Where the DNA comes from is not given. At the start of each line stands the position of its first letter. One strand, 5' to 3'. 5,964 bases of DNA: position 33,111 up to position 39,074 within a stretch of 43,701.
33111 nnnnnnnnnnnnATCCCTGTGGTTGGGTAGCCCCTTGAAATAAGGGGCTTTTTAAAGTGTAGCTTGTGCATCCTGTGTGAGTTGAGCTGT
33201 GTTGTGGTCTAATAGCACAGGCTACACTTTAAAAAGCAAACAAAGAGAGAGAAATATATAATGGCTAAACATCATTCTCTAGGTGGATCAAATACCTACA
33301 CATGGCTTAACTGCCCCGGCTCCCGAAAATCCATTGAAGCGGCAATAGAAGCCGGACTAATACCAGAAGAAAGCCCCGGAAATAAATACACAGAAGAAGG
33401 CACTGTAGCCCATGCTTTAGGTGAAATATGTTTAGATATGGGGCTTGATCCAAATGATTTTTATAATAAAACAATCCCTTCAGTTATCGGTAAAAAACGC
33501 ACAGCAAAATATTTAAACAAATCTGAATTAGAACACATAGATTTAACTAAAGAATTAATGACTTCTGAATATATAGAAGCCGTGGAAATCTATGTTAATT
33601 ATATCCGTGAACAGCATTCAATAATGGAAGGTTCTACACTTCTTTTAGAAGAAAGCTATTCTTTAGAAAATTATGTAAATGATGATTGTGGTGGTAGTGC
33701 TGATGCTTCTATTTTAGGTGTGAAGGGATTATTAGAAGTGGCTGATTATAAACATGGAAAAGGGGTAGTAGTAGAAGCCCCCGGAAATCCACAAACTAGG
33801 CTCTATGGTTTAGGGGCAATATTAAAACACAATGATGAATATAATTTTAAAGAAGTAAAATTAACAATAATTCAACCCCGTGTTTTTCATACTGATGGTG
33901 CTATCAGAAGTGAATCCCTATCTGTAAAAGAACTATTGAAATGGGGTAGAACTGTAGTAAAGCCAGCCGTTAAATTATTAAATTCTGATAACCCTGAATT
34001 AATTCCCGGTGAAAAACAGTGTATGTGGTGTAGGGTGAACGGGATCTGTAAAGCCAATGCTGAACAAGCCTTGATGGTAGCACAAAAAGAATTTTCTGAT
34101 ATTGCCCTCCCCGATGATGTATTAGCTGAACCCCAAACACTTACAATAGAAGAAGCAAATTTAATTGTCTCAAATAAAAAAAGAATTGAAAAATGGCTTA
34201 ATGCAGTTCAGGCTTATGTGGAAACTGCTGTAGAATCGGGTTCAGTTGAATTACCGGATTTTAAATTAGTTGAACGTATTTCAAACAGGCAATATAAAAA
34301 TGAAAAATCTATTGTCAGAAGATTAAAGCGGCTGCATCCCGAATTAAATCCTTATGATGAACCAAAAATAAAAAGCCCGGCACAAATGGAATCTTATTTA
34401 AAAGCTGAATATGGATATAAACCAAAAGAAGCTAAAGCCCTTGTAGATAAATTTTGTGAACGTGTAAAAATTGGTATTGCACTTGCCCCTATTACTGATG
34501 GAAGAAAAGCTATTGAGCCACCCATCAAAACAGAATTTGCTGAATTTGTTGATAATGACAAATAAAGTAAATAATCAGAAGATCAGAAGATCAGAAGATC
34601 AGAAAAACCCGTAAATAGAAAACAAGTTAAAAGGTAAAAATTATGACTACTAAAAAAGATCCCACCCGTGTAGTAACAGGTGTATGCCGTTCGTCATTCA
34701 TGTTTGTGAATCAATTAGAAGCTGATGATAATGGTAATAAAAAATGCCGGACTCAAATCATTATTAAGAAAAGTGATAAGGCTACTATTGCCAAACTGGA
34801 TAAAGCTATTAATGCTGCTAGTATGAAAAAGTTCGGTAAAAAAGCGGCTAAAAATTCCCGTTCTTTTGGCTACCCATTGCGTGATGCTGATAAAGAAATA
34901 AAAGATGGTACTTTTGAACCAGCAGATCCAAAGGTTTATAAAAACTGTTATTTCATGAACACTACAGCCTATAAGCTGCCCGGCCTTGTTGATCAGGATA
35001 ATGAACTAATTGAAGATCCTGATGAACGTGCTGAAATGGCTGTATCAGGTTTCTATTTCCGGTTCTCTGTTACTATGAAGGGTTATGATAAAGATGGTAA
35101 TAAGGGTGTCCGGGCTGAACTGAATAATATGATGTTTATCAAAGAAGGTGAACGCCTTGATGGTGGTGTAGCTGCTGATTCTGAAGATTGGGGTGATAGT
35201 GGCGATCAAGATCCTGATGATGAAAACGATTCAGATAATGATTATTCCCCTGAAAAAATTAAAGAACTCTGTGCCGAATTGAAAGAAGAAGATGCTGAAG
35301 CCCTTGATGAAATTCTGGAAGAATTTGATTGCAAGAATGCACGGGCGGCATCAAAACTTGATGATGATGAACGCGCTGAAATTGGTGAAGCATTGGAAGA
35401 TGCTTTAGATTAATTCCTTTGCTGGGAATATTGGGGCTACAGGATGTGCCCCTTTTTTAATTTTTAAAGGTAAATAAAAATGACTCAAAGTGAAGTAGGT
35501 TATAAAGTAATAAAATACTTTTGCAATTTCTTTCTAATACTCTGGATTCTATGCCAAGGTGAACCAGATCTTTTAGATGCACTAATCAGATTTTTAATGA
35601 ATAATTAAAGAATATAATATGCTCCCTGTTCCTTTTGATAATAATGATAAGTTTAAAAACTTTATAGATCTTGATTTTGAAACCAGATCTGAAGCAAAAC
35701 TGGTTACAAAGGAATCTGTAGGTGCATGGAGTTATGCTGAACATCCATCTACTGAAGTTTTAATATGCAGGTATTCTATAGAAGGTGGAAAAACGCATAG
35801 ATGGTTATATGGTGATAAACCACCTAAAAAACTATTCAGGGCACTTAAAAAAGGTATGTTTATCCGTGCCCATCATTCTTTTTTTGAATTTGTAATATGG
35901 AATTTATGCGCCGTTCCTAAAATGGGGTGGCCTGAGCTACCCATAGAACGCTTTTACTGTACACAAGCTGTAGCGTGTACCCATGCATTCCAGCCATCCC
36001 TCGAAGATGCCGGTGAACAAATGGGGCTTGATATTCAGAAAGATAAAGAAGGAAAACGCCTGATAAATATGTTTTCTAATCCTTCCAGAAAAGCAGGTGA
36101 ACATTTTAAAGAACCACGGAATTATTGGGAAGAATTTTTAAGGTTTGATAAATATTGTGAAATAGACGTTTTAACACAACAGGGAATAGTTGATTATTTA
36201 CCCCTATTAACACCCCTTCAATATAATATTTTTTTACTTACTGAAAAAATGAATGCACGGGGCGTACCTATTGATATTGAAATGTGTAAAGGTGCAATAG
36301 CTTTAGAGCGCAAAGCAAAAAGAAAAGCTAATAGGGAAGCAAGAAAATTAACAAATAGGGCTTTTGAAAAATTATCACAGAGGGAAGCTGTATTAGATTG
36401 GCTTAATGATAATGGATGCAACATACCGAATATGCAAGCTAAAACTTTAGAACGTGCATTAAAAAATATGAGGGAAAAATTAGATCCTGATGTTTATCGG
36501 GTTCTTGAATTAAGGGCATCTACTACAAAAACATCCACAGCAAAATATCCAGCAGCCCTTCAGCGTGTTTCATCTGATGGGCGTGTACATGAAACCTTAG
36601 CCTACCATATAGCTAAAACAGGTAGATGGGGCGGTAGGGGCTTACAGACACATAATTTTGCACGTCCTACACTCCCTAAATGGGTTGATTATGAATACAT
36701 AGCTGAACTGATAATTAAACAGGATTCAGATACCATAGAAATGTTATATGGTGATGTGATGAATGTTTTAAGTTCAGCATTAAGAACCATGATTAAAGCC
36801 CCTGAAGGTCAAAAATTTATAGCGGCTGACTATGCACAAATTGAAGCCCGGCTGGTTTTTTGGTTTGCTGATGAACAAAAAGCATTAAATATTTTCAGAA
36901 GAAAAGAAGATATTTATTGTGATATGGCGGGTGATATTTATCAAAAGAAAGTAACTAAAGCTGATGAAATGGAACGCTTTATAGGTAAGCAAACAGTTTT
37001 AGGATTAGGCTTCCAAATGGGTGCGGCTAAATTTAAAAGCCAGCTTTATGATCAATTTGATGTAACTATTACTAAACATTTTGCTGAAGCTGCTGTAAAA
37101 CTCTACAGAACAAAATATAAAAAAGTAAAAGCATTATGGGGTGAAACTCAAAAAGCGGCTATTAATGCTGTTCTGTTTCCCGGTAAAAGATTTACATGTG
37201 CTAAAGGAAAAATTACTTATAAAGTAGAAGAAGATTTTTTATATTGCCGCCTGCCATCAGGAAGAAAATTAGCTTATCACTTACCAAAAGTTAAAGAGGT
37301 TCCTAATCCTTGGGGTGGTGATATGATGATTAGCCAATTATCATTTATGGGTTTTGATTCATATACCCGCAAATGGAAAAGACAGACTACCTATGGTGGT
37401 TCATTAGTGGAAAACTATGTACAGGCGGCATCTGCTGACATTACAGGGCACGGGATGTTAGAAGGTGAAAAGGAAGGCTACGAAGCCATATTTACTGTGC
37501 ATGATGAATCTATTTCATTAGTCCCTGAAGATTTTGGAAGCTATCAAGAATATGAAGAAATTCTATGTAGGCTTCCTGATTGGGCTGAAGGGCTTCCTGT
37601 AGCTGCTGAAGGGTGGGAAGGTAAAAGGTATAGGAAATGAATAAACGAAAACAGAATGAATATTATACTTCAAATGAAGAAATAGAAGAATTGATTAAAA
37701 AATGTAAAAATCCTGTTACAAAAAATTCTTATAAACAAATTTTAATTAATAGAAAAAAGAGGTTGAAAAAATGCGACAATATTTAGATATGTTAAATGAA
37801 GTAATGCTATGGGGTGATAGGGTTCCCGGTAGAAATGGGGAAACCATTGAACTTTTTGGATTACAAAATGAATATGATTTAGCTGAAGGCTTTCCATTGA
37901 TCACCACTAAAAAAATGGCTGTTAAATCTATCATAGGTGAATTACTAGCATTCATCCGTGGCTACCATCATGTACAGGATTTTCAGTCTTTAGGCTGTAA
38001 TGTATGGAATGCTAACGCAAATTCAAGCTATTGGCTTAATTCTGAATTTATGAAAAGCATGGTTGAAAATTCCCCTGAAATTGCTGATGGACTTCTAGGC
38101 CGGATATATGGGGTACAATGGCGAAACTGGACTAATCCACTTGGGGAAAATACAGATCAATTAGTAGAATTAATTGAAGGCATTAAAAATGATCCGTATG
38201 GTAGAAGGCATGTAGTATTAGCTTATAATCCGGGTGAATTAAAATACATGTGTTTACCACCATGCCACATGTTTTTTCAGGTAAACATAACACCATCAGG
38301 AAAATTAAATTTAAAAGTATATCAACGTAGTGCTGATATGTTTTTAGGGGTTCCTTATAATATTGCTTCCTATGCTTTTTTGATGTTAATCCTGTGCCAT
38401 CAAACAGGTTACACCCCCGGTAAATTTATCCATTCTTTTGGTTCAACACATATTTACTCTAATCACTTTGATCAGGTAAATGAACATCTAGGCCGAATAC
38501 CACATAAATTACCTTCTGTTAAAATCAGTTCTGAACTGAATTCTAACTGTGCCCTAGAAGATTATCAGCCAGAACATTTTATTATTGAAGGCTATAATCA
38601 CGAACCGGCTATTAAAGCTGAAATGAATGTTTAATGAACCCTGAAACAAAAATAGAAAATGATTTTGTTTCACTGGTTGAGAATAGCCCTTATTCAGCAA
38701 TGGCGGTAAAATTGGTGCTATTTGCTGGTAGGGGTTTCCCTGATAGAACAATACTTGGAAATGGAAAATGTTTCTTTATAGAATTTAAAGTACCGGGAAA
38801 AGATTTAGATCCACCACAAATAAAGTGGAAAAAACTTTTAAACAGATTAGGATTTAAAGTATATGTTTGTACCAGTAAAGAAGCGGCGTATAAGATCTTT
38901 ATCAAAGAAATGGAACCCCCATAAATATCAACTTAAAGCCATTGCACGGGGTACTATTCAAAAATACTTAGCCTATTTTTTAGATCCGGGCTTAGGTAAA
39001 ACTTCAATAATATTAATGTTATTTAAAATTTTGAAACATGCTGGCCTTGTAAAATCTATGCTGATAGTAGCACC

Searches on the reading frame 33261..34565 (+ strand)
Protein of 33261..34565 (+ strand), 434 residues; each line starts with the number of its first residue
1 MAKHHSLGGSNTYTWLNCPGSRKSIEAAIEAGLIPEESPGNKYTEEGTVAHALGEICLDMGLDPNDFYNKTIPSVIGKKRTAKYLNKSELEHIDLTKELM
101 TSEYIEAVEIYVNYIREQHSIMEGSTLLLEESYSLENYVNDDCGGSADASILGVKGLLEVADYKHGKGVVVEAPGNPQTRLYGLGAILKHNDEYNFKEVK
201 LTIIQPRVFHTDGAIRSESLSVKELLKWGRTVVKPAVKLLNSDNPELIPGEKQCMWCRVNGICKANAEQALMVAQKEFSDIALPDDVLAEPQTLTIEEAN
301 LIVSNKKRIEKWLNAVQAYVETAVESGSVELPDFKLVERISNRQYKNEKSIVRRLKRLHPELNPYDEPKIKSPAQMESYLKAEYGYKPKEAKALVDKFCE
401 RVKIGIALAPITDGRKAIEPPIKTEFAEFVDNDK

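Call 11: search_protein_families(library=pfam, proteins=[window:33261-34565:+], max_evalue=0.01)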
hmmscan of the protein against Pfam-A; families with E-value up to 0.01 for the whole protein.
window:33261-34565:+ (434 aa): 2 families
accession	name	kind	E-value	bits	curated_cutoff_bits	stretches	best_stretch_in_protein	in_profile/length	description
PF10926.14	DUF2800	-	2.4e-71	241.3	21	1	4-415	1-367/368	Protein of unknown function (DUF2800)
PF12705.13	PDDEXK_1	-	1e-05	26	22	1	95-264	77-247/247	PD-(D/E)XK nuclease superfamily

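Call 12: search_protein_families(library=phrogs, proteins=[window:33261-34565:+], max_evalue=0.001)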
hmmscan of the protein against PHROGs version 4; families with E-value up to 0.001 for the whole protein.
window:33261-34565:+ (434 aa): 2 families
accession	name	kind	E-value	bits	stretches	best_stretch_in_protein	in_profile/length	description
phrog_69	-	DNA, RNA and nucleotide metabolism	1.4e-78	266.1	1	2-432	85-479/501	exonuclease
phrog_3953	-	DNA, RNA and nucleotide metabolism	3.6e-15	57.1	1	2-232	11-177/186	exonuclease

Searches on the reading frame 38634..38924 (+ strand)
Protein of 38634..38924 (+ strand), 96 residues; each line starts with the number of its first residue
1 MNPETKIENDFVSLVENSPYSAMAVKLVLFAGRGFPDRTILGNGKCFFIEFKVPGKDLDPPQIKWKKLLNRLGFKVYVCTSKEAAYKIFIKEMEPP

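Call 59: search_protein_families(library=pfam, proteins=[window:38634-38924:+], max_evalue=0.05)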
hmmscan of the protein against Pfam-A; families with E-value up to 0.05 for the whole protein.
window:38634-38924:+ (96 aa): 1 family
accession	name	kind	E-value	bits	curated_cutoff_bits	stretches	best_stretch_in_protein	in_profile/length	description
PF08774.17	VRR_NUC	-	1.7e-05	25.3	23.8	1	34-82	63-115/116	VRR-NUC domain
